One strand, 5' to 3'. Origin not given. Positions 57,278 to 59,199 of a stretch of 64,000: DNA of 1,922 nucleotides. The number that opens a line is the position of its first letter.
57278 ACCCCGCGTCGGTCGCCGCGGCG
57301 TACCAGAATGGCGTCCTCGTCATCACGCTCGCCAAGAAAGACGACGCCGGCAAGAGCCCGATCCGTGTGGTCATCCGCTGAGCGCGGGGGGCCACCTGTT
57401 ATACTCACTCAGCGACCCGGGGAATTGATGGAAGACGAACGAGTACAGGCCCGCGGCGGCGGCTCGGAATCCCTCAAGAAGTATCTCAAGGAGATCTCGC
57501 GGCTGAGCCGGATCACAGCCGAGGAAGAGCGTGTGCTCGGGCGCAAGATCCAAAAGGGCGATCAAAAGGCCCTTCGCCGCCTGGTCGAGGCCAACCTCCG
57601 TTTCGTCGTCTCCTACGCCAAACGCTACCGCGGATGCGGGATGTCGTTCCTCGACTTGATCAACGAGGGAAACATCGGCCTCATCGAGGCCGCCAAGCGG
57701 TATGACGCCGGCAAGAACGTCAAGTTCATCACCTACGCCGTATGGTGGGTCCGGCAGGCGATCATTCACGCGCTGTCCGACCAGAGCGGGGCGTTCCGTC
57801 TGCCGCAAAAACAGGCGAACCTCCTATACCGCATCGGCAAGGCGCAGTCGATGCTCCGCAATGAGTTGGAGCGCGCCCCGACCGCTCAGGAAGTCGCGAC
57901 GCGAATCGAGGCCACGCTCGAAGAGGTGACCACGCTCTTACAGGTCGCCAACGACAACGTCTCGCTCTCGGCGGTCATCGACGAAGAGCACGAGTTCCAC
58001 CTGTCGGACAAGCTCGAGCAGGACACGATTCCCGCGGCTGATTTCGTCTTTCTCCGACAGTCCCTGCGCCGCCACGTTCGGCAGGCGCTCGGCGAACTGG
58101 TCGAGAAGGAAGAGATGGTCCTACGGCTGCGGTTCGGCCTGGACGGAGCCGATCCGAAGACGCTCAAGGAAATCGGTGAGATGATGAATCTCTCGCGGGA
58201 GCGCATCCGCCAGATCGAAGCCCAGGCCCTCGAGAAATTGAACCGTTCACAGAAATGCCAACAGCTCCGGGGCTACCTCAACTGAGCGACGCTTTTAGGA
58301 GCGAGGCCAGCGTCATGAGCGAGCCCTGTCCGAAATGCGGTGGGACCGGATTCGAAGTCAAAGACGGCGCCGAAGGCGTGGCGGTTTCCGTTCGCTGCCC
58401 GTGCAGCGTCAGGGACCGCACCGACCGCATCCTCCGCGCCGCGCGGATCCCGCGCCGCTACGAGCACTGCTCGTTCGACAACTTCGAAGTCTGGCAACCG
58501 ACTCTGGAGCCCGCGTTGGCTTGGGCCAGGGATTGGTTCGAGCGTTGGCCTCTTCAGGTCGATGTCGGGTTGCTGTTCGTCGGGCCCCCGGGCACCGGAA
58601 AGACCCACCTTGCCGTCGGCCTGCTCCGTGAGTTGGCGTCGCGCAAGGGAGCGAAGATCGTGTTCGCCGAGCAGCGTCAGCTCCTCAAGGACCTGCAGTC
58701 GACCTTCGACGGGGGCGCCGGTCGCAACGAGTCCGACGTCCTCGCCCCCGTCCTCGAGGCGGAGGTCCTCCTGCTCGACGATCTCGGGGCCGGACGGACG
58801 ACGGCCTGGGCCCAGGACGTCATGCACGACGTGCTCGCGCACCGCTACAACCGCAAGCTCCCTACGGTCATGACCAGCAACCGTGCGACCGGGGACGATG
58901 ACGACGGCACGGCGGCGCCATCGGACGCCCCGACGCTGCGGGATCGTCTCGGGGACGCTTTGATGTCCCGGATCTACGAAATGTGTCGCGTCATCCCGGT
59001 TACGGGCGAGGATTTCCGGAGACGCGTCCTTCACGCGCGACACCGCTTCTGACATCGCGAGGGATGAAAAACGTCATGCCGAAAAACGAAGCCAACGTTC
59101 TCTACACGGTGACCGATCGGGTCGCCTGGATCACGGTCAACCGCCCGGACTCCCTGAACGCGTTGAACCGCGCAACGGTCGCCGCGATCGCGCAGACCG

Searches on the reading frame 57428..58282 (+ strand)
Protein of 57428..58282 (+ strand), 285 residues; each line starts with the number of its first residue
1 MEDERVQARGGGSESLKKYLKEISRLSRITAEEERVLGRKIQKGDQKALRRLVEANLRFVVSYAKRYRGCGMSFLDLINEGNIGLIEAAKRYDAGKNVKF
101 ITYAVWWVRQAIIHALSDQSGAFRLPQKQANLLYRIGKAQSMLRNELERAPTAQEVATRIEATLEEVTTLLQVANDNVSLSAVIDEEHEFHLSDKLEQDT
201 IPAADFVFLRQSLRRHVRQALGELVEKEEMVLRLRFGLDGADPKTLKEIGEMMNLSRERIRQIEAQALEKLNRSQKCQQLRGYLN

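Call 74: search_protein_families(library=ncbifam, proteins=[window:57428-58282:+], max_evalue=0.01)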
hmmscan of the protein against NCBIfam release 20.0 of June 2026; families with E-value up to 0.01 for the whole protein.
window:57428-58282:+ (285 aa): 52 families (the best 25 are shown)
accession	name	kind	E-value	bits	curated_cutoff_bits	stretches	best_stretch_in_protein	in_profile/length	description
NF006666.0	PRK09210.1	equivalog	2.1e-79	267.5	572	1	16-285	101-370/370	RNA polymerase sigma factor RpoD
NF004208.0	PRK05658.1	equivalog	8.5e-72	243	555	1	15-285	357-630/631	RNA polymerase sigma factor RpoD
TIGR02997.1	Sig70-cyanoRpoD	subfamily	2.9e-68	230.3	384.5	1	45-271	72-297/298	RNA polymerase sigma factor, RpoD/SigA family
TIGR02394.1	rpoS_proteo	equivalog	5.8e-68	229.4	378.7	1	12-278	11-277/285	RNA polymerase sigma factor RpoS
TIGR02393.1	RpoD_Cterm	equivalog_domain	8.7e-68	228.5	354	1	50-284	3-237/238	RNA polymerase sigma factor RpoD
NF005920.0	PRK07921.1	subfamily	6.3e-66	222.6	464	1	27-283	71-326/328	RNA polymerase sigma factor SigB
NF005643.0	PRK07406.1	equivalog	2e-65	221.4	500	1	46-284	159-396/397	RNA polymerase sigma factor RpoD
NF004560.0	PRK05901.1-1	equivalog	2.4e-65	221.6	711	1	27-284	259-515/516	RNA polymerase sigma factor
NF004561.0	PRK05901.1-3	equivalog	1.1e-64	219.5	582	1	46-285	298-537/537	RNA polymerase sigma factor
NF041931.2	MzaA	equivalog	2.8e-64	218.2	800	1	31-284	456-714/726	MZA anti-phage system associated sigma-70 family RNA polymerase sigma factor MzaA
NF004207.0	PRK05657.1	equivalog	1.4e-63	215.2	394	1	14-280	56-322/329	RNA polymerase sigma factor RpoS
NF005785.0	PRK07598.1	equivalog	1.2e-59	202.2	554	1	24-284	156-411/415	RNA polymerase sigma factor SigC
NF005642.0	PRK07405.1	subfamily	9.2e-58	195.9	524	1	46-284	81-316/318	RNA polymerase sigma factor SigD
NF004615.0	PRK05949.1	subfamily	1.2e-57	195.2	530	1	43-276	88-319/327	RNA polymerase sigma factor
NF004562.0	PRK05901.1-4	equivalog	1e-53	182.7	779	1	35-284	305-553/571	RNA polymerase sigma factor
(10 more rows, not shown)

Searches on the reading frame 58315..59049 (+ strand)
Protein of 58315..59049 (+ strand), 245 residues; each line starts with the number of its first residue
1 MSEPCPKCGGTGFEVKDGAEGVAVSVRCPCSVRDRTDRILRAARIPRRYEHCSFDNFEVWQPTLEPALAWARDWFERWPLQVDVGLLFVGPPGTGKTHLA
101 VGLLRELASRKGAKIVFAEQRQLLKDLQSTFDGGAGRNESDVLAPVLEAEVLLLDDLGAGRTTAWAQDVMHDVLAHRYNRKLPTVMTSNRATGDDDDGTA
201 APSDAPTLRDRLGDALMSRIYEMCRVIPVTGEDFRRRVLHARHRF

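Call 74: search_protein_families(library=ncbifam, proteins=[window:58315-59049:+], max_evalue=0.01)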
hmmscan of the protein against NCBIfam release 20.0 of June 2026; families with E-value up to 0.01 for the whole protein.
window:58315-59049:+ (245 aa): 20 families
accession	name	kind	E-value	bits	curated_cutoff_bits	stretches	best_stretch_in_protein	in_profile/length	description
NF005992.0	PRK08116.1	subfamily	6.7e-37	127.1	189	1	35-242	65-259/269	hypothetical protein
NF006505.0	PRK08939.1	equivalog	6.2e-20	71.7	228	1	35-236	107-305/306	primosomal protein DnaI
NF005378.0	PRK06921.1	subfamily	6.2e-20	71.4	207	1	5-225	35-245/266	hypothetical protein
NF005304.0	PRK06835.1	equivalog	2.6e-19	69.5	215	1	85-237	185-322/330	ATP-binding protein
NF038214.1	IS21_help_AAA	equivalog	5.5e-19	68.8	200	1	83-237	90-231/232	IS21-like element helper ATPase IstB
NF005931.1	PRK07952.1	equivalog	3.8e-16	59.4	357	1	35-191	52-206/246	replicative helicase loader DnaC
NF009043.0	PRK12377.1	subfamily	1.8e-13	50.7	389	1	33-188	52-203/248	ATP-binding protein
NF006616.1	PRK09183.1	subfamily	4e-12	45.9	300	1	86-237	103-243/253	IS21-like element helper ATPase IstB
NF005098.0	PRK06526.1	subfamily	5.6e-10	39.1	296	1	86-195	112-216/266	transposase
NF006038.0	PRK08181.1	subfamily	1.6e-08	34.1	317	1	33-240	60-251/271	transposase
NF001154.0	PRK00149.3-3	equivalog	1.4e-05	24.2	410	1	86-191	153-258/462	chromosomal replication initiator protein DnaA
TIGR00362.1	DnaA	equivalog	2.6e-05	23.5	343.9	1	85-191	139-243/437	chromosomal replication initiator protein DnaA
NF040713.1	ZapE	equivalog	5.8e-05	22.5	140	1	69-244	39-204/344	cell division protein ZapE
TIGR03420.1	DnaA_homol_Hda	equivalog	0.0011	18.6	194.8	1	64-191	22-133/226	DnaA regulatory inactivator Hda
TIGR03689.1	pup_AAA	equivalog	0.0017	17.1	504.75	1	72-113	205-246/512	proteasome ATPase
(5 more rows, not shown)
